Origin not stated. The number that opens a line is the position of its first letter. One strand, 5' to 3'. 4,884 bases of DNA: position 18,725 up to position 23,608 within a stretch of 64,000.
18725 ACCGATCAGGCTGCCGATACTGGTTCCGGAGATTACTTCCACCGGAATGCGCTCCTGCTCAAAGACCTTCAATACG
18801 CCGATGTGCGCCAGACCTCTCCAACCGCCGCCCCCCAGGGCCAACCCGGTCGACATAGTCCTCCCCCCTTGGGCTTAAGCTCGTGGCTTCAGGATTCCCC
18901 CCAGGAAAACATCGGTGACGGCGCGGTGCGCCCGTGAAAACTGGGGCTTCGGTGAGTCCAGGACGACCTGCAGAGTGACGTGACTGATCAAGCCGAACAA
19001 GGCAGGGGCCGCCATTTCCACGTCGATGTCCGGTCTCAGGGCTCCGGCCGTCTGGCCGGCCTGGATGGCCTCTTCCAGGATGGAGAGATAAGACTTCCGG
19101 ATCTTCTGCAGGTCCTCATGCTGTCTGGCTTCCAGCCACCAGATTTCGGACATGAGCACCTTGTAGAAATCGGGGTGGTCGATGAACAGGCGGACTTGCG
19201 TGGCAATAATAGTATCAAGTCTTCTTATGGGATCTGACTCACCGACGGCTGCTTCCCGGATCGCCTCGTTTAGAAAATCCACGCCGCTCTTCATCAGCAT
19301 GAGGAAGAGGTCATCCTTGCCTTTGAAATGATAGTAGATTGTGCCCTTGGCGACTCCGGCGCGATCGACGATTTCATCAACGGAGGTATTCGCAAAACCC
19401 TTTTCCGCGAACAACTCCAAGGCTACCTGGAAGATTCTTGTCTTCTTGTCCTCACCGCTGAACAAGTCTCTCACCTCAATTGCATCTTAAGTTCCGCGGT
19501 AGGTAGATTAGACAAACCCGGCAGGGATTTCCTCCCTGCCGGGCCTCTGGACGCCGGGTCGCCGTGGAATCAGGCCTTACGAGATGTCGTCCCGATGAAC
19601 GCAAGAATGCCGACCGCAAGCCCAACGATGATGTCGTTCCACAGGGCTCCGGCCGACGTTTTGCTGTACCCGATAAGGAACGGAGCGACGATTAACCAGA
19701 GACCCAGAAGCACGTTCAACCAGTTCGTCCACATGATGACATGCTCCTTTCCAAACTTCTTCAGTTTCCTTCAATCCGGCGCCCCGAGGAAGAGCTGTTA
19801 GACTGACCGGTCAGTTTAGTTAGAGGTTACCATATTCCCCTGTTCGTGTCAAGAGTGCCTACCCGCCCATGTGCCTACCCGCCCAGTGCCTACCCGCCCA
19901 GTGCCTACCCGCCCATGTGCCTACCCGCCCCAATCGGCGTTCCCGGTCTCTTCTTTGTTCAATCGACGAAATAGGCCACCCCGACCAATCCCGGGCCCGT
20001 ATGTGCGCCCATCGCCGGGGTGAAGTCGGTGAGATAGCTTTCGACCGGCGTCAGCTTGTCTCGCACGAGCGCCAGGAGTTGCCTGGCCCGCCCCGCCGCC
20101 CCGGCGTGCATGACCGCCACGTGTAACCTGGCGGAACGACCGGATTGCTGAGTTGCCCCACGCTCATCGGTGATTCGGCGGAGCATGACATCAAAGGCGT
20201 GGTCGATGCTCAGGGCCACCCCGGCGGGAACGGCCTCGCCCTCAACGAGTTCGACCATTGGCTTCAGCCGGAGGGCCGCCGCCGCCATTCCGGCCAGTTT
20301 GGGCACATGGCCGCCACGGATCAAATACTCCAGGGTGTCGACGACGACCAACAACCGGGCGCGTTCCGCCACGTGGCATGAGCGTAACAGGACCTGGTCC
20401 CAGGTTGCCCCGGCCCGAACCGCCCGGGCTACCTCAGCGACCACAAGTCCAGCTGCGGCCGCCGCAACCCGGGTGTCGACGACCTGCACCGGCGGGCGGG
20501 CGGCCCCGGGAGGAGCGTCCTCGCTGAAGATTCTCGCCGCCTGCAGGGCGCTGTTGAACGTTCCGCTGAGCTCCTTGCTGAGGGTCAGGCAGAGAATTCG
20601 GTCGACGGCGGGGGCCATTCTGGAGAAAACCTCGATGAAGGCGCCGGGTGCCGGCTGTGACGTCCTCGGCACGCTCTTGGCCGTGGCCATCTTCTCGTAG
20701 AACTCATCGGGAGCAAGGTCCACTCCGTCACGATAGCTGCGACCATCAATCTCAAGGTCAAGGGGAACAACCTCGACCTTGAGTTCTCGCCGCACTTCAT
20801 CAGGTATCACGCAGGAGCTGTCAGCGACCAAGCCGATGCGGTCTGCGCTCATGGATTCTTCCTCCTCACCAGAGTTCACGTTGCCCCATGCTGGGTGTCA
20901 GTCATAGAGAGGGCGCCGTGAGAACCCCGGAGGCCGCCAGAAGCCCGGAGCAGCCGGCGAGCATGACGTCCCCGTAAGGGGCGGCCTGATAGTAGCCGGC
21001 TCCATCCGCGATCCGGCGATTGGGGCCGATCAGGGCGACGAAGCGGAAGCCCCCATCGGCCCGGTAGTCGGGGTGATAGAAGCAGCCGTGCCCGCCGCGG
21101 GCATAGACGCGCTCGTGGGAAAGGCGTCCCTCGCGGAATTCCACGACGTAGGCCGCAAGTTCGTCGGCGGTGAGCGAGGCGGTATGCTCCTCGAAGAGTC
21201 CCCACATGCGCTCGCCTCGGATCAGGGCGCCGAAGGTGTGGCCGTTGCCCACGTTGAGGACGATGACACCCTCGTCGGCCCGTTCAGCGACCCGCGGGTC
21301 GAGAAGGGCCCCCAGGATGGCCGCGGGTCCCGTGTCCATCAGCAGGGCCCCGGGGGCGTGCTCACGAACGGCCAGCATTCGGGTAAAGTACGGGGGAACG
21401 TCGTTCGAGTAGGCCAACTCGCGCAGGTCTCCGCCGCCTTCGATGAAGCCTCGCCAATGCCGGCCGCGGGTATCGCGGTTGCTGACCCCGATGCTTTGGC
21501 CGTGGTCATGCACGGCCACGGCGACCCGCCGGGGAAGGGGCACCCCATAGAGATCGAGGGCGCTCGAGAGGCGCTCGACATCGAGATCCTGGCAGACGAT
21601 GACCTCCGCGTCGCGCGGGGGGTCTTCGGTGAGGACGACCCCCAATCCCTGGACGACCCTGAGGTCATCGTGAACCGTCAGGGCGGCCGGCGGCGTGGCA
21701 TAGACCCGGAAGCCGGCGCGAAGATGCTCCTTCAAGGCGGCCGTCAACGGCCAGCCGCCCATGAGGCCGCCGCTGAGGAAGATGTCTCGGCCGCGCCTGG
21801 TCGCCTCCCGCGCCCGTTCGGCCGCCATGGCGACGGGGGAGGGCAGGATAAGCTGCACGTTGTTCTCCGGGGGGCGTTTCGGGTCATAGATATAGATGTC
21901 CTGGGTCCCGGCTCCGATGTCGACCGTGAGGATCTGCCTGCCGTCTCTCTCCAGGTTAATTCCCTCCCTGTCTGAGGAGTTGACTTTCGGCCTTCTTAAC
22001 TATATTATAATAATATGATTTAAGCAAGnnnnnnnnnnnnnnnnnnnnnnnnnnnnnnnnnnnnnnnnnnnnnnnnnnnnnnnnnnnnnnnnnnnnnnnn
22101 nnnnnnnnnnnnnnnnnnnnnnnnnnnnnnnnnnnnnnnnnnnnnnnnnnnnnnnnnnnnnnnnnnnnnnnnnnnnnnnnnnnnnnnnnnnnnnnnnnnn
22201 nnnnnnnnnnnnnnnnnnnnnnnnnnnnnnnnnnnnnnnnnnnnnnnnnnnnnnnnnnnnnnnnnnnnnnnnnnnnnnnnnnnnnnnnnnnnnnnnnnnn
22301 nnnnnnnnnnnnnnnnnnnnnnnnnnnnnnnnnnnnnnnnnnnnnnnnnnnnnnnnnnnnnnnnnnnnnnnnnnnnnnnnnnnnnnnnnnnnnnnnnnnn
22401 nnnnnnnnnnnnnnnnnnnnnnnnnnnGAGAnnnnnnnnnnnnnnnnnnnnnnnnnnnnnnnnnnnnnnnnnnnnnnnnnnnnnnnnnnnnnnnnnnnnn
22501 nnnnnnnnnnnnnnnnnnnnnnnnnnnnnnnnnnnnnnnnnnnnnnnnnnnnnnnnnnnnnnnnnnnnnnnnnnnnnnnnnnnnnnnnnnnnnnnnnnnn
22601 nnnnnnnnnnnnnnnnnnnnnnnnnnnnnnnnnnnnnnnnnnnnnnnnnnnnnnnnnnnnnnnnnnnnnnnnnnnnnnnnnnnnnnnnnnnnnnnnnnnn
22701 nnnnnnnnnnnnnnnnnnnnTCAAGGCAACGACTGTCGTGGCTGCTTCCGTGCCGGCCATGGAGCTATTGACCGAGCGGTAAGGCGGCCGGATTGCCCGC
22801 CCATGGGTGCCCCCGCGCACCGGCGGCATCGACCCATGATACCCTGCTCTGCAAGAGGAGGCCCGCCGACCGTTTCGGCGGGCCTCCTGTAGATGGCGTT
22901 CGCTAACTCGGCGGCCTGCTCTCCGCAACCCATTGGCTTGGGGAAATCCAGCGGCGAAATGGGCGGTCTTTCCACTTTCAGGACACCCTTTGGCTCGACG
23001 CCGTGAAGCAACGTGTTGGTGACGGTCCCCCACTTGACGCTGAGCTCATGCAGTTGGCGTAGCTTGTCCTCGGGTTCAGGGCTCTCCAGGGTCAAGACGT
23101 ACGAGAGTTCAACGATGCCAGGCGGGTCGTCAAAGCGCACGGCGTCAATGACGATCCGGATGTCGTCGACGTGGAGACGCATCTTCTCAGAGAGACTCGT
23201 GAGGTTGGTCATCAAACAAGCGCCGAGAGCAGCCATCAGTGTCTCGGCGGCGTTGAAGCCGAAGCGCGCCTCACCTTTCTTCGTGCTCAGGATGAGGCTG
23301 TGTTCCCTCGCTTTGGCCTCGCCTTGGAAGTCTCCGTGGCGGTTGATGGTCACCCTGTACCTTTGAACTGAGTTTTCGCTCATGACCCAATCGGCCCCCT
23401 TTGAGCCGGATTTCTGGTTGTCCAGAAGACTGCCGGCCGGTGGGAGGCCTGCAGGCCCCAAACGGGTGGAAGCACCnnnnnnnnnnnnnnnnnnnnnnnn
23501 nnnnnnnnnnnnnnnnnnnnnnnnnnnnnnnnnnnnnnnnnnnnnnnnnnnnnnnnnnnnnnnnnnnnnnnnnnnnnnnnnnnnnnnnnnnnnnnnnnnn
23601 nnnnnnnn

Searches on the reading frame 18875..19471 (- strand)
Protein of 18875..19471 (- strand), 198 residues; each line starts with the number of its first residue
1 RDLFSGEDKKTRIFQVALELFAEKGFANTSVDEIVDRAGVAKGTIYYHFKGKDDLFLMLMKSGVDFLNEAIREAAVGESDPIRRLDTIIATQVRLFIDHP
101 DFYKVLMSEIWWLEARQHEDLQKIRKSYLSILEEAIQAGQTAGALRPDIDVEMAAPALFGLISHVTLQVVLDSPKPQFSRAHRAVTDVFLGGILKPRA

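Call 64: search_protein_families(library=pfam, proteins=[window:18875-19471:-], max_evalue=0.0001)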
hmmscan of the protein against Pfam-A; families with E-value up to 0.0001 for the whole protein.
window:18875-19471:- (198 aa): 5 families
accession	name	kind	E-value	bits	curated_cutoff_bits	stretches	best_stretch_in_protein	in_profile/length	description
PF00440.29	TetR_N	-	5.1e-20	71.4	24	1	13-57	1-45/47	Bacterial regulatory proteins, tetR family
PF17932.6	TetR_C_24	-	2.1e-11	44.5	26.4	1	79-165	2-87/114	Tetracyclin repressor-like, C-terminal domain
PF08359.16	TetR_C_4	-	3.8e-08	34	21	1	68-185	9-126/133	YsiA-like protein, C-terminal region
PF17938.6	TetR_C_29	-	4.6e-08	33.6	26.2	1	81-153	1-75/119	Tetracyclin repressor-like, C-terminal domain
PF16925.10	TetR_C_13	-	7.7e-06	26.7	27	1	116-184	40-108/109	Tetracyclin repressor-like, C-terminal domain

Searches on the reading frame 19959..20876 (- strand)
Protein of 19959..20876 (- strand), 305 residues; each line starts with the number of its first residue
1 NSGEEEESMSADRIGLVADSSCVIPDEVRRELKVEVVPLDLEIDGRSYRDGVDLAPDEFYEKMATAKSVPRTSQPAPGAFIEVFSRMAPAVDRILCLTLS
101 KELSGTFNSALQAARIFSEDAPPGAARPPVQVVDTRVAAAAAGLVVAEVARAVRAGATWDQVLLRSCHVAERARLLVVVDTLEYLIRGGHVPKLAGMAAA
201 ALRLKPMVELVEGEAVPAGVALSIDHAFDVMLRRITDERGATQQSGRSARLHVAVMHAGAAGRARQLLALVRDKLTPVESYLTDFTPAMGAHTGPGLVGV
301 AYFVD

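Call 64: search_protein_families(library=pfam, proteins=[window:19959-20876:-], max_evalue=0.0001)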
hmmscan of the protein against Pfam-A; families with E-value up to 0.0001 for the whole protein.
window:19959-20876:- (305 aa): 1 family
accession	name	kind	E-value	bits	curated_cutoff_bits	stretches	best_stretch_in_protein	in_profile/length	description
PF02645.21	DegV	-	1.4e-68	231.7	27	1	14-303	2-278/280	Uncharacterised protein, DegV family COG1307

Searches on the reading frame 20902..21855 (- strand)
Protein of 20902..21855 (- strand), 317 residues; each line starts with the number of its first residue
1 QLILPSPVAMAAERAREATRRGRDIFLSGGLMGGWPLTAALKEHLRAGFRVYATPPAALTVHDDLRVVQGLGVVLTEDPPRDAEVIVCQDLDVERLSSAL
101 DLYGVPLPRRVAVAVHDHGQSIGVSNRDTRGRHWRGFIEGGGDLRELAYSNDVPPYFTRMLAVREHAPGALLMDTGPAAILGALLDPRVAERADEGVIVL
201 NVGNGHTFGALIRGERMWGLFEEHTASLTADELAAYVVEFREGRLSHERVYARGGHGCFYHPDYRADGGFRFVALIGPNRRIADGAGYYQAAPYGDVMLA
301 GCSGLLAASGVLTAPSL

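Call 64: search_protein_families(library=pfam, proteins=[window:20902-21855:-], max_evalue=0.0001)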
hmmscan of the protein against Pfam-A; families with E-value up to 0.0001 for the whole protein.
window:20902-21855:- (317 aa): 1 family
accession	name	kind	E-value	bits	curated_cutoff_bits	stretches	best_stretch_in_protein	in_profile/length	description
PF08735.15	DUF1786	-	1.5e-80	270.6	25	1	32-281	1-251/252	Putative pyruvate format-lyase activating enzyme (DUF1786)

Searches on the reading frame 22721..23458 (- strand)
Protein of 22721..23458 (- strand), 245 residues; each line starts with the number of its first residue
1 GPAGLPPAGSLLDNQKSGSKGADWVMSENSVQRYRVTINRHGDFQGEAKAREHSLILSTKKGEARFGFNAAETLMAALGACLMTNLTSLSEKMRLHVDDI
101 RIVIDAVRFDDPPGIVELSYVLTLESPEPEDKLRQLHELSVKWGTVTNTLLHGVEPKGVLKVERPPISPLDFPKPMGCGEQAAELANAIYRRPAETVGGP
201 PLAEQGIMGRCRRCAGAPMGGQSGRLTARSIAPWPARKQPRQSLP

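Call 64: search_protein_families(library=pfam, proteins=[window:22721-23458:-], max_evalue=0.0001)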
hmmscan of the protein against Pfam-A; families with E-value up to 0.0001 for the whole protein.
window:22721-23458:- (245 aa): 1 family
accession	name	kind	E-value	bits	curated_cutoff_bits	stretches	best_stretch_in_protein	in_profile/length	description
PF02566.24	OsmC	-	5.3e-11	43.3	27.5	1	67-155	5-96/100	OsmC-like protein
